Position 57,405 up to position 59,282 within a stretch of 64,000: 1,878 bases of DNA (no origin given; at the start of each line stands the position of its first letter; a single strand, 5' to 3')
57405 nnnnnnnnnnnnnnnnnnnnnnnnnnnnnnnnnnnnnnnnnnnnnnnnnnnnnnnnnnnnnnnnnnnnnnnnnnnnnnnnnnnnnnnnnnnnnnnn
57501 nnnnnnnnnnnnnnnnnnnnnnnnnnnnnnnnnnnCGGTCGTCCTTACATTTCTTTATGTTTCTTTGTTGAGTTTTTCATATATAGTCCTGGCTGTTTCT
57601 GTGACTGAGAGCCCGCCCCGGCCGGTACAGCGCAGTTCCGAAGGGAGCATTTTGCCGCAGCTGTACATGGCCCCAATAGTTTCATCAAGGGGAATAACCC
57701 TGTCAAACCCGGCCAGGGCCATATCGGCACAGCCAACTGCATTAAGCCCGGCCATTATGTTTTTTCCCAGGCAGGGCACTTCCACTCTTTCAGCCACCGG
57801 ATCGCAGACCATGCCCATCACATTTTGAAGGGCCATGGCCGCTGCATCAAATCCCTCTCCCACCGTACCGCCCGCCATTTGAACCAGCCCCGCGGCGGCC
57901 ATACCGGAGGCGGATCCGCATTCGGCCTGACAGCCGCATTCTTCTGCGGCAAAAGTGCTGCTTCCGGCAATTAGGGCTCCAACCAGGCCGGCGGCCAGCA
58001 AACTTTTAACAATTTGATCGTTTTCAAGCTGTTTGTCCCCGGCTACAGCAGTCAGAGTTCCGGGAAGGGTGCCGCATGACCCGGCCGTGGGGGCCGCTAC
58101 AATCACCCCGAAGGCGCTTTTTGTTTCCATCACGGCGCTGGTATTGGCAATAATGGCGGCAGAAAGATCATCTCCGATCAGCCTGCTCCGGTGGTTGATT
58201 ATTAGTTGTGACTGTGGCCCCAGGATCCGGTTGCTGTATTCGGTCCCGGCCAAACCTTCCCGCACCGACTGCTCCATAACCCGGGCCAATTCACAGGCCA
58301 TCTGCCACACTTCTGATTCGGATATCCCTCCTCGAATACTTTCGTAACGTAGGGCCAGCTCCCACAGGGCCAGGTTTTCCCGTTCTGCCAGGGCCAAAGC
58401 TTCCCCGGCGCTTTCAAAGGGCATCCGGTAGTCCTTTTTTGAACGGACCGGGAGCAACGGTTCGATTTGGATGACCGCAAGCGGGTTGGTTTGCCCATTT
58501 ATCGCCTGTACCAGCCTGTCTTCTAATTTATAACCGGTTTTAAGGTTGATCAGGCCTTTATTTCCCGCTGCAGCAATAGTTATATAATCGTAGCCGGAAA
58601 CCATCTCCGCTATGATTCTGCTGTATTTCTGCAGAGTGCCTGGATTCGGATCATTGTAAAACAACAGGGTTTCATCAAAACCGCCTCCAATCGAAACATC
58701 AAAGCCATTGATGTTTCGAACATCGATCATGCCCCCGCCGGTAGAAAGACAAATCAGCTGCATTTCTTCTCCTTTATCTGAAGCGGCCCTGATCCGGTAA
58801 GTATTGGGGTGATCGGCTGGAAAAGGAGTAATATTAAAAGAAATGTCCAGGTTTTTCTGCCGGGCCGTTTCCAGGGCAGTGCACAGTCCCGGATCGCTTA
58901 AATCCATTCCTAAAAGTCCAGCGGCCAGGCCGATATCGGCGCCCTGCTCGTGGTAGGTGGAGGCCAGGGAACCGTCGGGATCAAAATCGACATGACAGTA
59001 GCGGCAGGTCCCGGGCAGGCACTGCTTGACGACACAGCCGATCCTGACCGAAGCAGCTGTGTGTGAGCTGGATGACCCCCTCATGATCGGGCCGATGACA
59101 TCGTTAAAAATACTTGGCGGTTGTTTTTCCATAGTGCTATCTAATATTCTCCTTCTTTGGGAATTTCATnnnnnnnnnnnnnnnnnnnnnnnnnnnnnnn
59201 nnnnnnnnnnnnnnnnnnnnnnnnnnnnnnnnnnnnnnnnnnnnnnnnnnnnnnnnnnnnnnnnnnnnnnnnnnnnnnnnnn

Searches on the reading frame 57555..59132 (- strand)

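Call 7: search_protein_families(library=ncbifam, proteins=[window:57555-59132:-])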
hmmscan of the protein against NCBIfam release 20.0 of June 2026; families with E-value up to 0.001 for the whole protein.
window:57555-59132:- (525 aa): 5 families
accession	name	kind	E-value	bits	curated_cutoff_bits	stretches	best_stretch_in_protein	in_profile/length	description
TIGR00718.1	sda_alpha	equivalog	7.1e-63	212.4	243.2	1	247-522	10-287/300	L-serine ammonia-lyase, iron-sulfur-dependent, subunit alpha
TIGR00720.1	sda_mono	equivalog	1.1e-42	146.5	345.1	1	232-511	163-449/450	L-serine ammonia-lyase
TIGR00719.1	sda_beta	equivalog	1.3e-34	119.8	161.2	1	8-177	6-172/208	L-serine ammonia-lyase, iron-sulfur-dependent subunit beta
NF011614.0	PRK15040.1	equivalog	3.4e-34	118.6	873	1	238-510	170-449/454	L-serine ammonia-lyase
NF011598.0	PRK15023.1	equivalog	5.2e-31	108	942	1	238-510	170-449/454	L-serine ammonia-lyase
